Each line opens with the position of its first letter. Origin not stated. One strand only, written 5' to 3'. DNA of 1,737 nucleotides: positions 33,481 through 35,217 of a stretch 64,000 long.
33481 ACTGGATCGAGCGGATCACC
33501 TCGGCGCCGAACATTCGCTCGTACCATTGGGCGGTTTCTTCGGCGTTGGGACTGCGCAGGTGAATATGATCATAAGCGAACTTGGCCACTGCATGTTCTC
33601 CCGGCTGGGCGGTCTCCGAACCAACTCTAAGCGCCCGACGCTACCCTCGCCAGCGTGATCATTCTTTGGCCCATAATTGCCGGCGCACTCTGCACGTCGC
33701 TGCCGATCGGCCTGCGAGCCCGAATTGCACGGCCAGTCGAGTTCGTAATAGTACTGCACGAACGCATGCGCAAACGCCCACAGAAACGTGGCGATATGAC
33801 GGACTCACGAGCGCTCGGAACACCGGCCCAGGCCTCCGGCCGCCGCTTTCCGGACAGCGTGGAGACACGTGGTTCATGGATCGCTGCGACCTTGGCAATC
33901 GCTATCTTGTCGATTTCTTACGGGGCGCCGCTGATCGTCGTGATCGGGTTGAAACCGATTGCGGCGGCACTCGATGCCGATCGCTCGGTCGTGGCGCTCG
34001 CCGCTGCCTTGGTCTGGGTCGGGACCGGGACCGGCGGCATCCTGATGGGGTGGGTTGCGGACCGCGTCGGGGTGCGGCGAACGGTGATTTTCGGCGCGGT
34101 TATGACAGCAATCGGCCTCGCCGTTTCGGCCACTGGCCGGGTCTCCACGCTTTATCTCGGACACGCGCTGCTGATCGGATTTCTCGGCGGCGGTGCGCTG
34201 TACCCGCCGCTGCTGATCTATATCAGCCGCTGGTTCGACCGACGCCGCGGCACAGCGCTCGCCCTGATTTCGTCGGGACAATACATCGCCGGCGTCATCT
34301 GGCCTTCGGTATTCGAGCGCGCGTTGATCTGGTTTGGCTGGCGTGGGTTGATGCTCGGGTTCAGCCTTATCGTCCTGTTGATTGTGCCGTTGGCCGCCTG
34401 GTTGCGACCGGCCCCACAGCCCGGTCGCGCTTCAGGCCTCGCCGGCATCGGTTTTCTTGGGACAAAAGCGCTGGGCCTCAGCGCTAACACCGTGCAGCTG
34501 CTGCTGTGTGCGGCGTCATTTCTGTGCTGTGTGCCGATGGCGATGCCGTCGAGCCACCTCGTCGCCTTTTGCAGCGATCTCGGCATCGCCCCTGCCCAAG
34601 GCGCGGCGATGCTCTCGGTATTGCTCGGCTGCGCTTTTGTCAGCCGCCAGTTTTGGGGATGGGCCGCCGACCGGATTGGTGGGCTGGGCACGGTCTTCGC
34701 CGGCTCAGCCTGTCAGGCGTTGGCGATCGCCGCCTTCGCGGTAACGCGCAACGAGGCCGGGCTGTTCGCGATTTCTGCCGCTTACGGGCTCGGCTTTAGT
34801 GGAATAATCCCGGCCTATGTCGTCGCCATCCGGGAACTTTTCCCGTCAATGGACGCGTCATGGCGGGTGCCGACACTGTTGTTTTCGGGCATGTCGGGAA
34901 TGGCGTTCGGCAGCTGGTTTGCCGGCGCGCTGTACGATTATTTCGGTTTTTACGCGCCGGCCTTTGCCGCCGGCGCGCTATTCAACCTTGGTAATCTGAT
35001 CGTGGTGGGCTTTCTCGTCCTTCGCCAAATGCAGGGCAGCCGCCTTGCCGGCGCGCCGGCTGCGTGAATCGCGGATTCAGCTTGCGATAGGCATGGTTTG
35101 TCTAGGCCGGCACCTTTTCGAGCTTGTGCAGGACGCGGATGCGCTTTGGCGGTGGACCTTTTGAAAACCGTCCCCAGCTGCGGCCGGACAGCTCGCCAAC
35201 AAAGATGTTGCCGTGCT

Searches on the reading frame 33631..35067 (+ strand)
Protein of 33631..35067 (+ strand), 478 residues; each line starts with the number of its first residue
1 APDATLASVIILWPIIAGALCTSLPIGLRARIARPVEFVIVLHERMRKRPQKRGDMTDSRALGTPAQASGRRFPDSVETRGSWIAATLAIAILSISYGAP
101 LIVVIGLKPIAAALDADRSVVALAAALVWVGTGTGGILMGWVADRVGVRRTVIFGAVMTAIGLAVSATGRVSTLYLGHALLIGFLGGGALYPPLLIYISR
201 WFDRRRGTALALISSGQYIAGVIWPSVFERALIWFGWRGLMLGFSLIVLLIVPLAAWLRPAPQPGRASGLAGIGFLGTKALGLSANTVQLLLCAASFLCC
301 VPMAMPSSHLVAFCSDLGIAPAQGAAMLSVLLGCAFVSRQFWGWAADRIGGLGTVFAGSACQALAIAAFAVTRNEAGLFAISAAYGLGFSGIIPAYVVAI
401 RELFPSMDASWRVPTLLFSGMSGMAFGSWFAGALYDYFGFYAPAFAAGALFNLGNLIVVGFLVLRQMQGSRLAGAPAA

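Call 63: search_protein_families(library=pfam, proteins=[window:33631-35067:+], max_evalue=0.001)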
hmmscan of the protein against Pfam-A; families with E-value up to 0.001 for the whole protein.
window:33631-35067:+ (478 aa): 1 family
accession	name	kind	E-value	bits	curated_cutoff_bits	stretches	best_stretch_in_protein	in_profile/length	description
PF07690.21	MFS_1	-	4.1e-25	88.9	33.4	2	90-274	5-187/347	Major Facilitator Superfamily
